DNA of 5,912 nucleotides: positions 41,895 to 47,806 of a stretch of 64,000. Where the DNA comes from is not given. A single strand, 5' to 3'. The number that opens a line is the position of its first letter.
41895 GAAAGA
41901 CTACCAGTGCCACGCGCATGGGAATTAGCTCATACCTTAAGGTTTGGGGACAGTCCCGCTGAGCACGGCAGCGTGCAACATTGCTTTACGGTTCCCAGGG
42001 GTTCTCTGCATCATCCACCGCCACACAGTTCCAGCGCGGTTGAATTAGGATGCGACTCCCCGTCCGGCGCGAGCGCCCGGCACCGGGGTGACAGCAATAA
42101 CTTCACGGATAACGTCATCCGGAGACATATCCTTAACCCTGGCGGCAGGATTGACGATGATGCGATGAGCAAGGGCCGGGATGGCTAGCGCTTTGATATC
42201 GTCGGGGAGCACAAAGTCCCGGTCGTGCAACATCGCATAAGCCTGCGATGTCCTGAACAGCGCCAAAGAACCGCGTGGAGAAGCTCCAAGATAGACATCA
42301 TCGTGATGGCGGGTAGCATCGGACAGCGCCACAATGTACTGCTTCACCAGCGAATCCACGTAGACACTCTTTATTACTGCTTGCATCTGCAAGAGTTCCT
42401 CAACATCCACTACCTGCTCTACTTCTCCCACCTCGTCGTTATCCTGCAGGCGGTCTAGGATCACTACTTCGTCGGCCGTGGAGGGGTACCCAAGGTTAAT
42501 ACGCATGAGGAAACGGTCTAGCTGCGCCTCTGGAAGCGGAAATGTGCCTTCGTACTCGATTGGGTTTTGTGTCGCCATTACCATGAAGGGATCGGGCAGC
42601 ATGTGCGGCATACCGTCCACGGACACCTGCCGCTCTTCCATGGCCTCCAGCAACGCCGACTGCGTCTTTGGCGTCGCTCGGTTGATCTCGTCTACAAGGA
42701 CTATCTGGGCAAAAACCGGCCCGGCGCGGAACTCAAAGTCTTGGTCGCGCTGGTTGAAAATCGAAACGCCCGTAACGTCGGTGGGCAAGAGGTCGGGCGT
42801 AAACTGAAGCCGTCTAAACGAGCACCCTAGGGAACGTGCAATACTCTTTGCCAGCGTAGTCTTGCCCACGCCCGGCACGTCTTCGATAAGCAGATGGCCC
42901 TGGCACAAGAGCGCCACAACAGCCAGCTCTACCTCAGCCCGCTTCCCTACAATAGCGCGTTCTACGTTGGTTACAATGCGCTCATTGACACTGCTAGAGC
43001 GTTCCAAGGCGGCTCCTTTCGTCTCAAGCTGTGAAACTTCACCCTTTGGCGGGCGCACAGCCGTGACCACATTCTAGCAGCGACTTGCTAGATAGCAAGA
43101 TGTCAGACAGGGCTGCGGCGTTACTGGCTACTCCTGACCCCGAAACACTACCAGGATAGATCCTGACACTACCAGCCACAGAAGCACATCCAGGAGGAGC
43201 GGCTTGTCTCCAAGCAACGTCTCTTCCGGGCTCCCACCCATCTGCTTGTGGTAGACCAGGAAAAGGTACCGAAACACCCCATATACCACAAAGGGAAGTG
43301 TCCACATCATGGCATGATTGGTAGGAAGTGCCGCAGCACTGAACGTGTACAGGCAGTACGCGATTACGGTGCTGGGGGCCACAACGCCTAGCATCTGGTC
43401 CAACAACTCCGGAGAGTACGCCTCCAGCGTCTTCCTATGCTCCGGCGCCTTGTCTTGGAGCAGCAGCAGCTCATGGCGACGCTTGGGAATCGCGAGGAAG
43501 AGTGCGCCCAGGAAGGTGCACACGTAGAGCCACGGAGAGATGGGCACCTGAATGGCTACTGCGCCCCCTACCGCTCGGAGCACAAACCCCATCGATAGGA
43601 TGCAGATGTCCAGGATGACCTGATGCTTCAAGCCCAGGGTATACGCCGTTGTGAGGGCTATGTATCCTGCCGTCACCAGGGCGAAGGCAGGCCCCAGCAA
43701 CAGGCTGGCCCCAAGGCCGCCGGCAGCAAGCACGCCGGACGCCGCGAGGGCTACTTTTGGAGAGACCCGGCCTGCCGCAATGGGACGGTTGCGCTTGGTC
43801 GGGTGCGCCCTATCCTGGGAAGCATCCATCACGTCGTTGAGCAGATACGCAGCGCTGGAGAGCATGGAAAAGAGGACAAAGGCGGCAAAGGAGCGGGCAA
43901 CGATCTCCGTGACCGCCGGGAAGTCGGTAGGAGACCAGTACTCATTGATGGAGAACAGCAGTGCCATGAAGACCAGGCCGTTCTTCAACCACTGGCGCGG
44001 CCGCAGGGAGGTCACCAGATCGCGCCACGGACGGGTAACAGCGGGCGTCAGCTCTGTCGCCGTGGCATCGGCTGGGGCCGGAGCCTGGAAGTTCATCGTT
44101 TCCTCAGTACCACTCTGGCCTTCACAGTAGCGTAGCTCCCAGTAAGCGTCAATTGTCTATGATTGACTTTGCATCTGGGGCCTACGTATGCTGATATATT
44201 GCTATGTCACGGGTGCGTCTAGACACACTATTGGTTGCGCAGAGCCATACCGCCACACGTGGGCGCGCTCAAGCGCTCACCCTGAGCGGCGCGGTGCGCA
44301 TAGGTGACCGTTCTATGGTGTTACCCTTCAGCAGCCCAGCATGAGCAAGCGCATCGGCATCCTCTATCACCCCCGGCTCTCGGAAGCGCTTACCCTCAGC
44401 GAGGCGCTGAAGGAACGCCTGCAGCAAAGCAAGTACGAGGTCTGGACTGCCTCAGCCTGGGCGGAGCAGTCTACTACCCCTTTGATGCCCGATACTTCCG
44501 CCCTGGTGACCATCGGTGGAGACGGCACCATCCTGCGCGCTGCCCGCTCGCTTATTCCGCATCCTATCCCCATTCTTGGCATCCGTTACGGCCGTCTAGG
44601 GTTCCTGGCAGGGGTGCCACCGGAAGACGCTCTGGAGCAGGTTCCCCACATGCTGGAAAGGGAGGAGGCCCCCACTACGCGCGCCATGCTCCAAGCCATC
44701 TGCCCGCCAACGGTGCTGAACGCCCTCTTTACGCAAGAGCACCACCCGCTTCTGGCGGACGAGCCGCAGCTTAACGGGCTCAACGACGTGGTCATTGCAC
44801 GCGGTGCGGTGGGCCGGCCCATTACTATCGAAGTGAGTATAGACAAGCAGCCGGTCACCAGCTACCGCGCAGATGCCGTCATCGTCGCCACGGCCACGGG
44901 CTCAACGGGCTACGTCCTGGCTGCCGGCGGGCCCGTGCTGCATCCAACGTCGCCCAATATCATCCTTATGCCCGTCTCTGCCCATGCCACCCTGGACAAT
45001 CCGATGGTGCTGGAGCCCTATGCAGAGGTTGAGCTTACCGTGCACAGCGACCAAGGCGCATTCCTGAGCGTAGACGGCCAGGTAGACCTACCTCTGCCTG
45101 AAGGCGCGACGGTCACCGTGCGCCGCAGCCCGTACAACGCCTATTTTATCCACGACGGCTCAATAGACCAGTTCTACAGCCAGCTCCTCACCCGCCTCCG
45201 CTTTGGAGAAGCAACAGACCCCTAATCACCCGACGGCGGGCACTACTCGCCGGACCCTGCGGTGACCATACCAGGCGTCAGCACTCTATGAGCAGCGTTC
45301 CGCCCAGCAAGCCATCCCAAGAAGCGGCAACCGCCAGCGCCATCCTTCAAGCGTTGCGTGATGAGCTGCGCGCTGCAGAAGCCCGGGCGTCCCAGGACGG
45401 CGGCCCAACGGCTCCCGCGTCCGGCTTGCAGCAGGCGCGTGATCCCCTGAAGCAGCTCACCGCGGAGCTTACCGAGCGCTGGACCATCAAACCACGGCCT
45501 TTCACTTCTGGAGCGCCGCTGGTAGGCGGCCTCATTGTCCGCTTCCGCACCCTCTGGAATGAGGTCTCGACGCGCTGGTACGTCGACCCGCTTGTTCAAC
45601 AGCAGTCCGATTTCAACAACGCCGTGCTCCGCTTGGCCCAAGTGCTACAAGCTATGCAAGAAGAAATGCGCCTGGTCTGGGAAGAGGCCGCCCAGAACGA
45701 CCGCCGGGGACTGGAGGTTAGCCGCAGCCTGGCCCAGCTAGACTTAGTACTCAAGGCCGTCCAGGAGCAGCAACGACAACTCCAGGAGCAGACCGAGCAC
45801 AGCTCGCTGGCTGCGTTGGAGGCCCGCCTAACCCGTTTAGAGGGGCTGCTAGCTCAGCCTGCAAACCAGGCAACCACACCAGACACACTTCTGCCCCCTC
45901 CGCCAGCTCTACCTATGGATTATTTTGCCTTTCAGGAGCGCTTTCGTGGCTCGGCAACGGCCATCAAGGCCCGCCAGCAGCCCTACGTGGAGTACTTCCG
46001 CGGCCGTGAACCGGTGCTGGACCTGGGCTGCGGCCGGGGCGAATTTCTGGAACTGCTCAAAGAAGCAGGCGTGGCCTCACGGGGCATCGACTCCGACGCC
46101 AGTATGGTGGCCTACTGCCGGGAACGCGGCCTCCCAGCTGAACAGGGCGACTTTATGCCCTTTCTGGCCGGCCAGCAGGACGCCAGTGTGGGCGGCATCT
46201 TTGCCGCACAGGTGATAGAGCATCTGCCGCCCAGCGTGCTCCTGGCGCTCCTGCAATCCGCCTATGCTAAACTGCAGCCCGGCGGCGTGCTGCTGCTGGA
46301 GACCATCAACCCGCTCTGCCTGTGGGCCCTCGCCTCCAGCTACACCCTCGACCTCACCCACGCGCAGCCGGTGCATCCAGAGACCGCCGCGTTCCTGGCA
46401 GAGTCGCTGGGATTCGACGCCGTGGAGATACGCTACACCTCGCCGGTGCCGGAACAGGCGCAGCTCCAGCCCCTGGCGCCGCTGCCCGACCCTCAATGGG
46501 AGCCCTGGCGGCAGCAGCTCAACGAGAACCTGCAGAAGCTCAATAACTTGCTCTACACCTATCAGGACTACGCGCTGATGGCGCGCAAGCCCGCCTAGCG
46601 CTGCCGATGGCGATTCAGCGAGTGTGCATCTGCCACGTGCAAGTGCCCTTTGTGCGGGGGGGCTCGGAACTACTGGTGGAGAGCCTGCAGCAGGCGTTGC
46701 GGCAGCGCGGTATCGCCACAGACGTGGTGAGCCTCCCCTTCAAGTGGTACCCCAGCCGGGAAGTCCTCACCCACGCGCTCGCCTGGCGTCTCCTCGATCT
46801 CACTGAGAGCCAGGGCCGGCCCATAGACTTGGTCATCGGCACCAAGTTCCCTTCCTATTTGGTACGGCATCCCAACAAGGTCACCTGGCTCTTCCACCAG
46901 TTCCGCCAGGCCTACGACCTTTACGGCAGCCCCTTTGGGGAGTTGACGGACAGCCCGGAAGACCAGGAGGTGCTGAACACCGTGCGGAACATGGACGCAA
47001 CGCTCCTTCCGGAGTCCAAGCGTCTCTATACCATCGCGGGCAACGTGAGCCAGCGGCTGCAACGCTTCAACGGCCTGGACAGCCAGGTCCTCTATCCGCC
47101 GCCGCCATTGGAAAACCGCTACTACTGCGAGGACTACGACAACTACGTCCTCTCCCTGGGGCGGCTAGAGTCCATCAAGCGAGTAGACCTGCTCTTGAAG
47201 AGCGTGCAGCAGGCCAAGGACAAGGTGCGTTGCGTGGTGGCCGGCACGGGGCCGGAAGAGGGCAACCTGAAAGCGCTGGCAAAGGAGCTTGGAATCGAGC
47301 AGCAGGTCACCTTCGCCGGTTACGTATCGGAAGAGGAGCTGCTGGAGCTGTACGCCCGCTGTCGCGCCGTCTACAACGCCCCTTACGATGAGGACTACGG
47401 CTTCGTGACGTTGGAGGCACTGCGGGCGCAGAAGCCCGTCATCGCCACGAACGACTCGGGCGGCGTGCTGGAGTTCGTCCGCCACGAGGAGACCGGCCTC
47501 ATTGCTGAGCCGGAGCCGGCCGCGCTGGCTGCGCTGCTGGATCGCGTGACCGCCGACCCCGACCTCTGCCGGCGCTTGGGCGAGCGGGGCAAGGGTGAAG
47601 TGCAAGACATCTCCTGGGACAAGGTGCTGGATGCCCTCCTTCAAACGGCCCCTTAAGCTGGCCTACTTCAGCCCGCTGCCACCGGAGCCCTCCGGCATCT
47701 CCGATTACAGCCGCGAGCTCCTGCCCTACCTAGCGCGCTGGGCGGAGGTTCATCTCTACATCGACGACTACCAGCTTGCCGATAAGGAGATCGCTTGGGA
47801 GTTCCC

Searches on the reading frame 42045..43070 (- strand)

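Call 4: search_protein_families(library=pfam, proteins=[window:42045-43070:-], max_evalue=0.01)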
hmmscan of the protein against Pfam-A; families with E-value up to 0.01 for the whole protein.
window:42045-43070:- (341 aa): 11 families
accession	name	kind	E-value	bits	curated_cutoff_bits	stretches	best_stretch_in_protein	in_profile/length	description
PF07726.17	AAA_3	-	5e-65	217.7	27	1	59-189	1-131/131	ATPase family associated with various cellular activities (AAA)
PF17863.7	AAA_lid_2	-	2.6e-24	85.2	22.7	1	252-323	2-73/74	AAA lid domain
PF07728.20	AAA_5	-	3.2e-15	56.8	22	1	65-187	7-139/139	AAA domain (dynein-related subfamily)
PF20030.5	bpMoxR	-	2.5e-09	37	27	1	32-195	6-168/205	MoxR domain in the MoxR-vWA-beta-propeller ternary systems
PF00004.35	AAA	-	5.7e-09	37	21.2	1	65-193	6-129/131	ATPase family associated with various cellular activities (AAA)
PF05496.18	RuvB_N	-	1.5e-06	28.5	27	1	58-150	34-114/159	Holliday junction DNA helicase RuvB P-loop domain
PF00493.29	MCM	-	4.1e-06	26.5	23.3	1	58-172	58-175/224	MCM P-loop domain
PF07724.20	AAA_2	-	0.0025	18.3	27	0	60-150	6-105/166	AAA domain (Cdc48 subfamily)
PF01078.27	Mg_chelatase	-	0.0033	17.3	20.3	0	39-79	4-44/207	Magnesium chelatase, subunit ChlI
PF20720.3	nSTAND3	-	0.0034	17.5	27.2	1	47-80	7-40/155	Novel STAND NTPase 3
PF00158.32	Sigma54_activat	-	0.0065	16.6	20.2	0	123-159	96-132/168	Sigma-54 interaction domain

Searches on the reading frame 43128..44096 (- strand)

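Call 4: search_protein_families(library=pfam, proteins=[window:43128-44096:-], max_evalue=0.01)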
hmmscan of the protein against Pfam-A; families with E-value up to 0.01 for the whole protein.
window:43128-44096:- (322 aa): 1 family
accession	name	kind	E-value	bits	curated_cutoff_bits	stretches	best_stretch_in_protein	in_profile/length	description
PF01040.23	UbiA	-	1.7e-28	100.1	34.2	1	70-283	23-228/250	UbiA prenyltransferase family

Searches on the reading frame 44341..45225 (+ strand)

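Call 4: search_protein_families(library=pfam, proteins=[window:44341-45225:+], max_evalue=0.01)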
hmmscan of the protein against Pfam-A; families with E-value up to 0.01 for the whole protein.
window:44341-45225:+ (294 aa): 2 families
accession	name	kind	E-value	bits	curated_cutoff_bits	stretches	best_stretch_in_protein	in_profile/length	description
PF20143.4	NAD_kinase_C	-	5.7e-30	104.1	23.7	1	147-271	1-125/126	ATP-NAD kinase C-terminal domain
PF01513.26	NAD_kinase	-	5.5e-16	59.5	25.5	1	21-108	42-129/130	ATP-NAD kinase N-terminal domain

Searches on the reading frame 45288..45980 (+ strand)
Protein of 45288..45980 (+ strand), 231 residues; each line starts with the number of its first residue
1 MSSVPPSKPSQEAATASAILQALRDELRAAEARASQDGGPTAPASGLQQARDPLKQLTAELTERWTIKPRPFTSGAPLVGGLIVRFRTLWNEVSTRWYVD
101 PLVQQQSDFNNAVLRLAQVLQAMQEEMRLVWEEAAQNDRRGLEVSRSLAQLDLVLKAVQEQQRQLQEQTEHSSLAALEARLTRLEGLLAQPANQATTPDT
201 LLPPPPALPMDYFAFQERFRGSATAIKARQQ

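Call 76: search_protein_families(library=pfam, proteins=[window:45288-45980:+], max_evalue=0.0001)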
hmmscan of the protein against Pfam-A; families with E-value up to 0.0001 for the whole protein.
window:45288-45980:+ (231 aa): 0 families

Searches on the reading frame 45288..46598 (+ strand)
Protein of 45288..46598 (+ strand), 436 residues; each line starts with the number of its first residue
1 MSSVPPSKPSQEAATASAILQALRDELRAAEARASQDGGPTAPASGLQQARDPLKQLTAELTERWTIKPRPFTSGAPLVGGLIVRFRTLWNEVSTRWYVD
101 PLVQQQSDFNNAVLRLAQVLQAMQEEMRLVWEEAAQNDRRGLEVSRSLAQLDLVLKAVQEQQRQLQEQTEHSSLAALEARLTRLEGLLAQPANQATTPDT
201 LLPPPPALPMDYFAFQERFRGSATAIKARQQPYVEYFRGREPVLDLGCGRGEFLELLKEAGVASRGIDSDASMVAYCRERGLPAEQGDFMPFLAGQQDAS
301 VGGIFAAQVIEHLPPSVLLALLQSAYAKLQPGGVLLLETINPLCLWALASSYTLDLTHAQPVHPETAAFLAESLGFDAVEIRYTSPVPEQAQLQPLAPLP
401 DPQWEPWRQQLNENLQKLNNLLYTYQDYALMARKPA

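Call 4: search_protein_families(library=pfam, proteins=[window:45288-46598:+], max_evalue=0.01)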
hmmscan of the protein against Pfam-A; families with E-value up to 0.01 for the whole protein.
window:45288-46598:+ (436 aa): 6 families
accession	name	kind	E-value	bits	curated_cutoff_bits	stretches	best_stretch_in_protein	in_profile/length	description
PF13489.12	Methyltransf_23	-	1.1e-13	51.7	27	1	235-380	18-163/164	Methyltransferase domain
PF13649.12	Methyltransf_25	-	5.2e-11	43.5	27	1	243-333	1-97/97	Methyltransferase domain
PF07021.18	MetW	-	1.4e-10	41.6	21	1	242-311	16-86/193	Methionine biosynthesis protein MetW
PF08241.18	Methyltransf_11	-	5.1e-10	40.3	21.2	1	244-336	1-94/95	Methyltransferase domain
PF08242.18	Methyltransf_12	-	9.7e-09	36.3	30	1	244-335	1-98/98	Methyltransferase domain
PF13847.12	Methyltransf_31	-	3.8e-07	30.3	27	1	241-341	5-113/145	Methyltransferase domain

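Call 5: search_protein_families(library=ncbifam, proteins=[window:45288-46598:+], max_evalue=0.01)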
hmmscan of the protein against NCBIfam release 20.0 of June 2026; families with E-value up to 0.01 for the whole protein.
window:45288-46598:+ (436 aa): 10 families
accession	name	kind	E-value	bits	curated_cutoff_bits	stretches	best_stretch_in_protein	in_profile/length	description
TIGR02081.1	metW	equivalog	1.3e-08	34.6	189.5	1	240-308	14-83/194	methionine biosynthesis protein MetW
NF043040.1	corrin_prot_MT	hypoth_equivalog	8.2e-08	31.9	180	1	233-337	34-147/216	corrinoid protein-associated methyltransferase CpaM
NF045667.1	MTase_DVU1556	equivalog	1.8e-07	30.8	155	1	240-337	23-119/213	DVU_1556 family methyltransferase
TIGR01983.1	UbiG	equivalog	2.6e-05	23.6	102.95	1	242-341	52-155/228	bifunctional 2-polyprenyl-6-hydroxyphenol methylase/3-demethylubiquinol 3-O-methyltransferase UbiG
NF041820.1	daptide_MTase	equivalog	8.1e-05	22.2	175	1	240-342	37-147/243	daptide-type RiPP biosynthesis methyltransferase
NF002463.0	PRK01683.1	equivalog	0.0002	21.1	297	1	241-336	33-127/258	trans-aconitate 2-methyltransferase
NF010703.0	PRK14103.1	equivalog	0.00059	19.3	320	1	241-335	31-122/256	trans-aconitate 2-methyltransferase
NF050150.1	RiPP_MTase_ApyS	equivalog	0.0023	17.2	400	1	241-280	143-184/323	RiPP biosynthesis methyltransferase ApyS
TIGR02021.1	BchM-ChlM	equivalog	0.0061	16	158.9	0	243-296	58-111/218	magnesium protoporphyrin IX methyltransferase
TIGR02072.1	BioC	equivalog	0.0091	15.8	184.95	0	240-342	35-137/244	malonyl-ACP O-methyltransferase BioC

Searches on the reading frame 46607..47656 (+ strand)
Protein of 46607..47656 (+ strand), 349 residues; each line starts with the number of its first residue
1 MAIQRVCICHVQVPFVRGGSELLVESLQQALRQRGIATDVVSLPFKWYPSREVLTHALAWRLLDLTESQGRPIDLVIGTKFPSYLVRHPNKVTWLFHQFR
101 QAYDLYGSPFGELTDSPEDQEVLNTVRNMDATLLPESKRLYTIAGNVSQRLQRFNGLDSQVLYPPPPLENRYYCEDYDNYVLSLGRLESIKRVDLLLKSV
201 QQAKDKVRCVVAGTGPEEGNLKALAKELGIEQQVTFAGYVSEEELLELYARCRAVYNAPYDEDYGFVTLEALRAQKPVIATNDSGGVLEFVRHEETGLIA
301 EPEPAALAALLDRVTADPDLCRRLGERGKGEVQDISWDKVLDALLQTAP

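Call 4: search_protein_families(library=pfam, proteins=[window:46607-47656:+], max_evalue=0.01)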
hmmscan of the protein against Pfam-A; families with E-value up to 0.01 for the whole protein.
window:46607-47656:+ (349 aa): 4 families
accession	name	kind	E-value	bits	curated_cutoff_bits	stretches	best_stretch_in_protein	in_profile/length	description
PF00534.26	Glycos_transf_1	-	3.3e-37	128.1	26.4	1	178-329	15-170/172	Glycosyl transferases group 1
PF13692.12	Glyco_trans_1_4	-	2.9e-26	92.8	27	1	180-316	3-141/142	Glycosyl transferases group 1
PF20706.3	GT4-conflict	-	1.6e-07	31.1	26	1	176-293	195-322/385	Family 4 Glycosyltransferase in conflict systems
PF13524.12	Glyco_trans_1_2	-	4.6e-07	30.3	25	1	196-345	5-143/144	Glycosyl transferase-like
